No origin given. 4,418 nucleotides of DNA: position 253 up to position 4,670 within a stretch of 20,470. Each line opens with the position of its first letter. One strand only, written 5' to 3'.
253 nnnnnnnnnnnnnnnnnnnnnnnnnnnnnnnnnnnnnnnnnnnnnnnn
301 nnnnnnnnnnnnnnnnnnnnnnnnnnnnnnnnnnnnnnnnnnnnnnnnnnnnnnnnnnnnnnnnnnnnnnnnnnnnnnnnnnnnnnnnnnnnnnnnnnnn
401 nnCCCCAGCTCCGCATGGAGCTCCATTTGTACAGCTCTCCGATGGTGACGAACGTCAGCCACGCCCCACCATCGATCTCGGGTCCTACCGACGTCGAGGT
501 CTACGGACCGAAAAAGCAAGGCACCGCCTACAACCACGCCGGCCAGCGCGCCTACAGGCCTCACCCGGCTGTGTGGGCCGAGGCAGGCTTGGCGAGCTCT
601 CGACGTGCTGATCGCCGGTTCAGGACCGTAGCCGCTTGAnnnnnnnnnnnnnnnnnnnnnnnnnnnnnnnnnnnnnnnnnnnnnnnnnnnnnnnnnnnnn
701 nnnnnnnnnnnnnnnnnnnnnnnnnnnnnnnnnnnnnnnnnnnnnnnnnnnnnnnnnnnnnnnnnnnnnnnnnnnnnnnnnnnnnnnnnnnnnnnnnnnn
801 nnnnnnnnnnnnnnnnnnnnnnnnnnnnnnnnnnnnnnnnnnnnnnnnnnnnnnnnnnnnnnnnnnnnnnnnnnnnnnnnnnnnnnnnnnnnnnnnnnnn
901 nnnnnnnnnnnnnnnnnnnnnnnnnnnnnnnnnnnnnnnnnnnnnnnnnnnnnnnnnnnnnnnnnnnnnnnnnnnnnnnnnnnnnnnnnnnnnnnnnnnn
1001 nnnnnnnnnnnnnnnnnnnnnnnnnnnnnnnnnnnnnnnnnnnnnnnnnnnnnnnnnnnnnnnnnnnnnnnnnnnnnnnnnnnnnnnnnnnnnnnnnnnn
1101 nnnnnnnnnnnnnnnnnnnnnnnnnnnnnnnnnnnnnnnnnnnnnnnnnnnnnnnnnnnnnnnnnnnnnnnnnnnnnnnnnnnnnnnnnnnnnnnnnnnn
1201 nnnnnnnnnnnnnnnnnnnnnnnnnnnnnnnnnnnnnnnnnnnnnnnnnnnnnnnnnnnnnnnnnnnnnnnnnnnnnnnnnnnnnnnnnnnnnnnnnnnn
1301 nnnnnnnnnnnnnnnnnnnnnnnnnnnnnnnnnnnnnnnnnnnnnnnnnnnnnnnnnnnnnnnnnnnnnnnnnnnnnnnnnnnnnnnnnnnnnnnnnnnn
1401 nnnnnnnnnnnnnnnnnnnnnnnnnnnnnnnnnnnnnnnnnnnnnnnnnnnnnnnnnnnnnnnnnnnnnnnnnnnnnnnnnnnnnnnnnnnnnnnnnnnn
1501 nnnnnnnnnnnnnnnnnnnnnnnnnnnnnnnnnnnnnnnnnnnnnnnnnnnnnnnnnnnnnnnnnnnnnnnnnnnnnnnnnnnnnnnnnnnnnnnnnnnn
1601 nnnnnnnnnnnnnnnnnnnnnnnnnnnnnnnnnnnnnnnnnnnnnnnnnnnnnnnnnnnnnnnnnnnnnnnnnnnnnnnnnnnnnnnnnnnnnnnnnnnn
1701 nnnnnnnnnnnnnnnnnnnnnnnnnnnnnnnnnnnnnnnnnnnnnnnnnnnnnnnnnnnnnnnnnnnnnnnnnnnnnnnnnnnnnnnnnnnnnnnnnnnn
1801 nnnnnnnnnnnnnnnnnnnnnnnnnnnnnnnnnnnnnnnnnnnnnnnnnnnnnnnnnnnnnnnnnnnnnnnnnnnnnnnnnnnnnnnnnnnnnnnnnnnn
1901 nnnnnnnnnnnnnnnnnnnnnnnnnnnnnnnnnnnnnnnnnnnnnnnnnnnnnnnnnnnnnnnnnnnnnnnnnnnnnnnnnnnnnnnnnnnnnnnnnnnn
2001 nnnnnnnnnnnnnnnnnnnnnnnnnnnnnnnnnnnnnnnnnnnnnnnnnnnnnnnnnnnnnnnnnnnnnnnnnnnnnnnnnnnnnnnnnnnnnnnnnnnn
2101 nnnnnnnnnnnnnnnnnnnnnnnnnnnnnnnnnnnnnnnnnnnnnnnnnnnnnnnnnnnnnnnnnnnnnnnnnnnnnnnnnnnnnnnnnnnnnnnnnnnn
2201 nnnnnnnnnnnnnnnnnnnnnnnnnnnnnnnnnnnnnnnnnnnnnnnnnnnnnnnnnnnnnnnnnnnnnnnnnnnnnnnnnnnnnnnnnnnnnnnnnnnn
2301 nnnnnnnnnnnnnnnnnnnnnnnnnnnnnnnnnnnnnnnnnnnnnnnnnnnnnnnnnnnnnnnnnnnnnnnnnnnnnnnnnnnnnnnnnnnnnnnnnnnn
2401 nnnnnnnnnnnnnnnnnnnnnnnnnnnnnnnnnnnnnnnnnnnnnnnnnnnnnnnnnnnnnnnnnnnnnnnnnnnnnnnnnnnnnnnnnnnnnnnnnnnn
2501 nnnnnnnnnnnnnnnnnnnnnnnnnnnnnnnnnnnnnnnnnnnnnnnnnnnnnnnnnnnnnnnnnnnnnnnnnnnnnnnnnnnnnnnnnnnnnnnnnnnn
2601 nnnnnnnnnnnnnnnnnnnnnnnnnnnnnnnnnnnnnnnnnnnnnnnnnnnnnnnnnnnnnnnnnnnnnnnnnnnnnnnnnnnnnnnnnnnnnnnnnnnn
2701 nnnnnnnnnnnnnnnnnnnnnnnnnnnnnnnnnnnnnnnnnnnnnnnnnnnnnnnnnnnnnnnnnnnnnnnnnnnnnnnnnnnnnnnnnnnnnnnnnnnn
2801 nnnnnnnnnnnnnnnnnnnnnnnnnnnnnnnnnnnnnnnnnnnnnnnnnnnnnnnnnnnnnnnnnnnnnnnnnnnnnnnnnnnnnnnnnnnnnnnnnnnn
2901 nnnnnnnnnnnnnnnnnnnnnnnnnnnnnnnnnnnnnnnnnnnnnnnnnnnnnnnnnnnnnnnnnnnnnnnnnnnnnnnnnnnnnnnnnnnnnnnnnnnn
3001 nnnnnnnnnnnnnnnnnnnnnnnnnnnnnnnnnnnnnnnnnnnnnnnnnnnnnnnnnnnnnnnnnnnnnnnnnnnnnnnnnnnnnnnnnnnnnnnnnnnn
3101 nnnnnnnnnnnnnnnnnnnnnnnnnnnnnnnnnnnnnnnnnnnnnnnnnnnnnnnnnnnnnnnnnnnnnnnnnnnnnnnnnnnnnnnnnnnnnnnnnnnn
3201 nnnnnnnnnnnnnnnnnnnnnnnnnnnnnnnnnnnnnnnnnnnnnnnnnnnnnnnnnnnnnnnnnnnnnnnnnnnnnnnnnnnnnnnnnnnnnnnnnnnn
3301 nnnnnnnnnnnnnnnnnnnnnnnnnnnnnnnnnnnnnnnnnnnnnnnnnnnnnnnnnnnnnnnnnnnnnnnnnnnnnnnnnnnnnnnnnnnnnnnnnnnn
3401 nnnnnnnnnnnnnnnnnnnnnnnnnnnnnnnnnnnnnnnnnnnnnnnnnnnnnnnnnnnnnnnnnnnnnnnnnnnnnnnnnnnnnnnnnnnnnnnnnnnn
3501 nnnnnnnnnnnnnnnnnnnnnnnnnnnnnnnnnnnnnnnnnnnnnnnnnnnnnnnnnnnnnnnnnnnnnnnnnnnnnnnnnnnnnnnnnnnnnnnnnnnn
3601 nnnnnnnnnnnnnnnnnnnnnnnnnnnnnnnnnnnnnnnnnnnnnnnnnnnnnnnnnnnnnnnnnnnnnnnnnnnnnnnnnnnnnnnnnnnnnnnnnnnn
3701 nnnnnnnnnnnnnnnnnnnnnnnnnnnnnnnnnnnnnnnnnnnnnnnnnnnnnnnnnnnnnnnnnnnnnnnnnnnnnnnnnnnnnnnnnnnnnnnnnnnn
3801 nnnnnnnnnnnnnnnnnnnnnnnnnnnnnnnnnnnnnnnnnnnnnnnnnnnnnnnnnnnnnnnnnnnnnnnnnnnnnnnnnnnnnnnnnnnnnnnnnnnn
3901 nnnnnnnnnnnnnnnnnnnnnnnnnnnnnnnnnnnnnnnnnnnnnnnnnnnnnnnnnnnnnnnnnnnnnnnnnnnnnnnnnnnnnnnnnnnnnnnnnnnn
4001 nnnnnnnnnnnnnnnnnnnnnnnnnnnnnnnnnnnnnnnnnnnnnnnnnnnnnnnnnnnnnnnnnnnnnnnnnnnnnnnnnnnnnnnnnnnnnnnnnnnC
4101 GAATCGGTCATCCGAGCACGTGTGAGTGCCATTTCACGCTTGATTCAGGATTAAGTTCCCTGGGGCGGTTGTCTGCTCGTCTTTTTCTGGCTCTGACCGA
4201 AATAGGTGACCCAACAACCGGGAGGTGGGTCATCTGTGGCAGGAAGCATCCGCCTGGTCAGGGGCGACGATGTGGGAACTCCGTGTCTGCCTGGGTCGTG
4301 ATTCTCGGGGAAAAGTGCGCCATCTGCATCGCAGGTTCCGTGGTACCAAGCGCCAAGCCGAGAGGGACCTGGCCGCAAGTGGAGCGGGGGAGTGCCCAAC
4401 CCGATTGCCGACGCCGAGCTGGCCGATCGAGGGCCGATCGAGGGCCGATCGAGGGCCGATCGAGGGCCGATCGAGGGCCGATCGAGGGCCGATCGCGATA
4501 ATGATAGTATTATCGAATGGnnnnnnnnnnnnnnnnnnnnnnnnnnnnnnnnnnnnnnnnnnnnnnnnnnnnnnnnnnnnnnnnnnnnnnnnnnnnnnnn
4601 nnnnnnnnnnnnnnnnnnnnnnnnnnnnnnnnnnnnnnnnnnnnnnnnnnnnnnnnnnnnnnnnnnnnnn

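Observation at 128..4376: Two ~225-bp direct repeats with a near-identical 164-nt core bracket a 4-kb gene module right after tRNA-His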

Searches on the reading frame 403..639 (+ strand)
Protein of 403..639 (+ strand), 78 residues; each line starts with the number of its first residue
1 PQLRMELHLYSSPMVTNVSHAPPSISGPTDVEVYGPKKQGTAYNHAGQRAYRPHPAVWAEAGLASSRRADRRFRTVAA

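Call 12: search_protein_families(library=ncbifam, proteins=[window:403-639:+], max_evalue=10)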
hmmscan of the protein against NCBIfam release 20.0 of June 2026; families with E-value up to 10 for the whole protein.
window:403-639:+ (78 aa): 0 families

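Call 22: search_dna_similar(query=window:403-639:+, collection=plasmids, mode=protein, max_evalue=1, max_rows=10)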
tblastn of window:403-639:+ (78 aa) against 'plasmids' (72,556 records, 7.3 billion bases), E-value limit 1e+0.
Records with a match: 8; places in all: 10; records where one place covers at least 80% of the query: 0.
Best place of each record, by identity: 60-80% 7; <60% 1.
By first word of the organism name: Mycobacterium 5; Pseudonocardia 2; Candidatus 1.
By predicted mobility (MOB-suite, as given by PLSDB): mobilizable 6; non-mobilizable 2.
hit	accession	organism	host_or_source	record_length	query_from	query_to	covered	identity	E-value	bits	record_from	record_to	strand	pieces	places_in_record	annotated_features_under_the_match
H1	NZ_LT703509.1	Mycobacterium intracellulare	natural / free-living,environmental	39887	29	66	49%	61.4%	8e-7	51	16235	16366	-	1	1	transposase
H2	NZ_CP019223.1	Mycobacterium intracellulare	Homo sapiens,human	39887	29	66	49%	61.4%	8e-7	51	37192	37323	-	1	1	transposase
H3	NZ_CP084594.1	Mycobacterium intracellulare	water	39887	29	66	49%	61.4%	8e-7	51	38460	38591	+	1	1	transposase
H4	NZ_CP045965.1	Mycobacterium intracellulare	Homo sapiens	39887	29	66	49%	61.4%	8e-7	51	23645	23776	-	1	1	transposase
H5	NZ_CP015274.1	Mycobacterium intracellulare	Homo sapiens,cell culture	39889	29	66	49%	61.4%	8e-7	51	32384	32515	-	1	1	transposase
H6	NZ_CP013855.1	Pseudonocardia sp. HH130630-07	Apsterostigma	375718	29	60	41%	68.8%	2e-7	53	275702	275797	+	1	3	IS1380 family transposase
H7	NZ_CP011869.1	Pseudonocardia sp. HH130629-09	Apterostigma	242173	29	60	41%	68.8%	2e-7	52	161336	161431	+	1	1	IS1380 family transposase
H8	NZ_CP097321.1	Candidatus Mycobacterium methanotrophicum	mixed culture,Cave biofilm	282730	29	60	41%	56.3%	9e-2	37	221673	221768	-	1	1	none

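Call 38: get_annotated_region(hit=H6, flank=2500)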
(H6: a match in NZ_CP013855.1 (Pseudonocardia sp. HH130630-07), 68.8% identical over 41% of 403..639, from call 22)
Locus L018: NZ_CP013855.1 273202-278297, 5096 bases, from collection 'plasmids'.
description: Pseudonocardia sp. HH130630-07 plasmid pLS2-1, complete sequence
organism: Pseudonocardia sp. HH130630-07 (NCBI taxid 1690815)
taxonomy: Bacteria; Actinomycetota; Actinomycetes; Pseudonocardiales; Pseudonocardiaceae; Pseudonocardia; Pseudonocardia sp. HH130630-07
host: -; source: Apsterostigma; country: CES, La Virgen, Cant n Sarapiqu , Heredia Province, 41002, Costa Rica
typing (MOB-suite, as given by PLSDB): non-mobilizable
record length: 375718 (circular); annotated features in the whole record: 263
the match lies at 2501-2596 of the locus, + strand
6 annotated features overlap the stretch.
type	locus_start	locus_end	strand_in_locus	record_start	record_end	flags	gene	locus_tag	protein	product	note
CDS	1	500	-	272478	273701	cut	-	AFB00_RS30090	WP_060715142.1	FAD-dependent oxidoreductase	-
CDS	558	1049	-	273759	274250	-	-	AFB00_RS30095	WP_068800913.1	Rrf2 family transcriptional regulator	-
CDS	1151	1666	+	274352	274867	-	-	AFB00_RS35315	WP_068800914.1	hypothetical protein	-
CDS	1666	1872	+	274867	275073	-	-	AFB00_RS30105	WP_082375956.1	hypothetical protein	-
CDS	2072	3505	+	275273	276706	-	-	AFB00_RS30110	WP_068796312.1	IS1380 family transposase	-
CDS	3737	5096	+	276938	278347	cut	-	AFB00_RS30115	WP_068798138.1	IS1380 family transposase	-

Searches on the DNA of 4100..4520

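Call 56: search_rna_families(source=window, start=4100, end=4520, threshold=evalue, max_evalue=10)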
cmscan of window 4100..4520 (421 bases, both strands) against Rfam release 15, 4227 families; matches with E-value up to 10: 1.
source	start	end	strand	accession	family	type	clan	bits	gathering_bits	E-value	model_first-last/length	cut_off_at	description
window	4155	4229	+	RF00758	mir-346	Gene; miRNA;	-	15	80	9.2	1-95/95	no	mir-346 microRNA precursor family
